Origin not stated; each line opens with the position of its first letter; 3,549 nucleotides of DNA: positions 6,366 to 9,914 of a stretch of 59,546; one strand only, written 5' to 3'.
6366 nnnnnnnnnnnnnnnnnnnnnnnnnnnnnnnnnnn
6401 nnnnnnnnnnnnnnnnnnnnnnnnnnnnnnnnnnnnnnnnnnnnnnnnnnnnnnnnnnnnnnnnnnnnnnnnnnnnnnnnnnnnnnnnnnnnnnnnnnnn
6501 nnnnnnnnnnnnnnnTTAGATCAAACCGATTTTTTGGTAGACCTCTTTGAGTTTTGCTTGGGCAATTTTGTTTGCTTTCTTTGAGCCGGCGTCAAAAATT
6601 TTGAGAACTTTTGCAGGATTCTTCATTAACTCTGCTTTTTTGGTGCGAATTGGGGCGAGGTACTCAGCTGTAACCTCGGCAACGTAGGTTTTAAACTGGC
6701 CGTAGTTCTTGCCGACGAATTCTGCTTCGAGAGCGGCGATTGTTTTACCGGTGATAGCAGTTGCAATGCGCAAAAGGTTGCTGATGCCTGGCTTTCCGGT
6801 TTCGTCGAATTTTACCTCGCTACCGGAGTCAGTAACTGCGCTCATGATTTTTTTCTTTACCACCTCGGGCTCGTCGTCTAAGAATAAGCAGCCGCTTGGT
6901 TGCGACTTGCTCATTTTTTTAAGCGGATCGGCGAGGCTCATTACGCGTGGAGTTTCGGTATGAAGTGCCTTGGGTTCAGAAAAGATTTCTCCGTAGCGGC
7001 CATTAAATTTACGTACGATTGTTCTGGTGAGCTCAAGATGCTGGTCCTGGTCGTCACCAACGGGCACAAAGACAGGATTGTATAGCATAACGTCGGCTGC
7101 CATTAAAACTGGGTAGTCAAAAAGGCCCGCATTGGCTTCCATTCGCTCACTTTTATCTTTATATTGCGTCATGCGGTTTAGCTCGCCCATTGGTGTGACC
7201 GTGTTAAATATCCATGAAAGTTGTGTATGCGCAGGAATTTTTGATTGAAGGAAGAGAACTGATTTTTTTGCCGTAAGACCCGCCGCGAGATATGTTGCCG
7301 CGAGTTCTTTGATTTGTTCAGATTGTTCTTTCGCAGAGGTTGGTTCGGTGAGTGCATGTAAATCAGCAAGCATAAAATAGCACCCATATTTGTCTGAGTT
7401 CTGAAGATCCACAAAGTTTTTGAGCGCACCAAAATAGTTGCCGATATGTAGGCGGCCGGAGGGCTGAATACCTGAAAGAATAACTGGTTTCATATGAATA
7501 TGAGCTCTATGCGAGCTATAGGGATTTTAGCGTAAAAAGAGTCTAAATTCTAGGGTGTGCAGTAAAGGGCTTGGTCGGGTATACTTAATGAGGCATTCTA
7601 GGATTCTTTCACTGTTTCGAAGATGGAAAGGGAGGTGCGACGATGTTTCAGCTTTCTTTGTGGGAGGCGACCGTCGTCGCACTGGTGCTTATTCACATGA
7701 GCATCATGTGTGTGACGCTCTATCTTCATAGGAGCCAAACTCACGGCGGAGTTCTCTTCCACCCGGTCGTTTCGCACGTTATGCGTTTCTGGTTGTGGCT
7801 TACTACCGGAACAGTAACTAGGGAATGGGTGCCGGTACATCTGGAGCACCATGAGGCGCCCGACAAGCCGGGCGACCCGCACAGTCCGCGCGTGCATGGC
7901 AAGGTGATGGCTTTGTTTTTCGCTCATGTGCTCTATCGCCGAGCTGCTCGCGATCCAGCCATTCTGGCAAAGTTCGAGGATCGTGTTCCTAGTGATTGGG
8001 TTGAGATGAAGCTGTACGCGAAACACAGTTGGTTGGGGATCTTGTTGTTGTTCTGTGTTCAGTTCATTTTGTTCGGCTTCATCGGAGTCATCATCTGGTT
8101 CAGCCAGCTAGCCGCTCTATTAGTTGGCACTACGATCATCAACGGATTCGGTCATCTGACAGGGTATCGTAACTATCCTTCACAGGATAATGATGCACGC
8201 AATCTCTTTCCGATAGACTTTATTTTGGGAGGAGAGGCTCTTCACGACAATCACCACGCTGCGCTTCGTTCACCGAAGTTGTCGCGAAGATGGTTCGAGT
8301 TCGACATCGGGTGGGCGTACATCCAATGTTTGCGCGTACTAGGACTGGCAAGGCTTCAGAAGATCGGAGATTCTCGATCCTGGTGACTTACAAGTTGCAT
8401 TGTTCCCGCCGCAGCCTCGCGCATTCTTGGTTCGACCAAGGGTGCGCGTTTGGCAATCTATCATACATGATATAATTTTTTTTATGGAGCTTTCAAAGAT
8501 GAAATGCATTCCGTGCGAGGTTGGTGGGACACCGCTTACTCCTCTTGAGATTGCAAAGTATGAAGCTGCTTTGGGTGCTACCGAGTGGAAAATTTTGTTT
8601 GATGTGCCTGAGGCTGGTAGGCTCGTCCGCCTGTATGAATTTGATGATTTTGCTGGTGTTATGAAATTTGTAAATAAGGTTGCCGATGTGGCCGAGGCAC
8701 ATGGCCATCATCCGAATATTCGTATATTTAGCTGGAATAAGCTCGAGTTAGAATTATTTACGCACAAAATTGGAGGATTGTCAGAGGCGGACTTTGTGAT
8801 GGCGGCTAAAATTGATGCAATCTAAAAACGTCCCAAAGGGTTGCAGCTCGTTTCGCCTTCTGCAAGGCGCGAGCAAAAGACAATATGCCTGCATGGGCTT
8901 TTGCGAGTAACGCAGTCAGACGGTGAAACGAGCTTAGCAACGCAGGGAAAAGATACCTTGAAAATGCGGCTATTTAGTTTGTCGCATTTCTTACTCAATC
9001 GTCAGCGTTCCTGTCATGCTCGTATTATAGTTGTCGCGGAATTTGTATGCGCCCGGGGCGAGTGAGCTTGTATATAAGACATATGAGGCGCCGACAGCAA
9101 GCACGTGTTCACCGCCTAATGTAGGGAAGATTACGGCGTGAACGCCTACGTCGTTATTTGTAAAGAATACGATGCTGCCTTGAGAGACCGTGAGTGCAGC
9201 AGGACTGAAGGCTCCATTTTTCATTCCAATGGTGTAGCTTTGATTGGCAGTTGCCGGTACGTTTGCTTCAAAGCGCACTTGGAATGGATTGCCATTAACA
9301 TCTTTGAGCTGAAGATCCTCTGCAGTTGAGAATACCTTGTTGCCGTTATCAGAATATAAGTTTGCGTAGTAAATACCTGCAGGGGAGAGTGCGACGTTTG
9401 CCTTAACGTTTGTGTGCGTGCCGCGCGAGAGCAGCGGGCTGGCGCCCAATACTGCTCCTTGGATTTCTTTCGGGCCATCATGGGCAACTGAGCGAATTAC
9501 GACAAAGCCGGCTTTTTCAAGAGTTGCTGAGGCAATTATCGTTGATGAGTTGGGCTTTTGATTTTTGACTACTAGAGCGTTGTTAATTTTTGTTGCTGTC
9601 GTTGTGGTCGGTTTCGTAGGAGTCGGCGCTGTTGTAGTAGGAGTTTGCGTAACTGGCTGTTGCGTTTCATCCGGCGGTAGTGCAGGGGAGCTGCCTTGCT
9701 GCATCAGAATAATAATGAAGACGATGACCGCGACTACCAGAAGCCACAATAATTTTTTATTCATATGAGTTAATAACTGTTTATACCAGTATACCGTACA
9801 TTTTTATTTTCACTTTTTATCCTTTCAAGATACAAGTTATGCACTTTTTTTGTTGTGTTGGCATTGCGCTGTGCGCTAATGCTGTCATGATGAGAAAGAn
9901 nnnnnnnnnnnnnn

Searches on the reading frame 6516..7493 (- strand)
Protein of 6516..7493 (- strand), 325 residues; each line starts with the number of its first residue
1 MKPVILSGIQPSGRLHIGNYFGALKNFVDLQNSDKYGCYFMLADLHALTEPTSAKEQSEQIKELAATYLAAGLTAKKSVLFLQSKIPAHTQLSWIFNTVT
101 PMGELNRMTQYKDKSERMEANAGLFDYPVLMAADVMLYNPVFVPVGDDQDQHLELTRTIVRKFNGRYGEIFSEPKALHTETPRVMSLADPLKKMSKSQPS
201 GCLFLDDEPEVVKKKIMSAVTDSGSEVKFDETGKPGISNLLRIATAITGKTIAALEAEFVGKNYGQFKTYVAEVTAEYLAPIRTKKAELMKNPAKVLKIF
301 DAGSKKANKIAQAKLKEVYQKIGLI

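Call 19: find_encoding_contigs(protein=window:6516-7493:-, flank=6000, max_places=6)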
Protein window:6516-7493:- (325 aa): 1 contig read that carries it; 1 place shown.
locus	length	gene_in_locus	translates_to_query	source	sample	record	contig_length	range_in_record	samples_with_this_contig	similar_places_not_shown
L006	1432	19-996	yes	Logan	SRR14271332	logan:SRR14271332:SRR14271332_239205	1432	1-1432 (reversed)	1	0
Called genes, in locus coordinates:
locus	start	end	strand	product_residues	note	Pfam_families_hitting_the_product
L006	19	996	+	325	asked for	PF00579:tRNA-synt_1b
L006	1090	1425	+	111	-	-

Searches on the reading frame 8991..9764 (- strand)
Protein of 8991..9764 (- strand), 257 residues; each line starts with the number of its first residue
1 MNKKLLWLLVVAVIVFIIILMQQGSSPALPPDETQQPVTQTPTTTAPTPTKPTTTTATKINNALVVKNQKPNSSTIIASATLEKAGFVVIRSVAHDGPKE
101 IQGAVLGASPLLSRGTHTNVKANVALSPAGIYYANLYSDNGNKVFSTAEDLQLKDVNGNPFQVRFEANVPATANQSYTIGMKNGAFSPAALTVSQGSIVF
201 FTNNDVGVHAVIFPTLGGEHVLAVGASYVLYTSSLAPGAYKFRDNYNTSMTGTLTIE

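Call 42: search_protein_families(library=pfam, proteins=[window:8991-9764:-], max_evalue=0.01)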
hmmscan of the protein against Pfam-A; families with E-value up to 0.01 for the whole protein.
window:8991-9764:- (257 aa): 3 families
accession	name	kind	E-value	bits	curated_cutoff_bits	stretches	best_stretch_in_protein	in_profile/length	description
PF13473.12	Cupredoxin_1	-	2.8e-14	53.4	27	1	171-256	17-104/104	Cupredoxin-like domain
PF23951.1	DUF7282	-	8.9e-10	39.2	27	1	66-154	5-99/112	Domain of unknown function (DUF7282)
PF21827.1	New_glue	-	0.00019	21.6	31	1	4-58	2-52/94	New glue protein family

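Call 103: find_encoding_contigs(protein=window:8991-9764:-, flank=3000, max_places=10)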
Protein window:8991-9764:- (257 aa): no gene with exactly this product is on record in the collection.
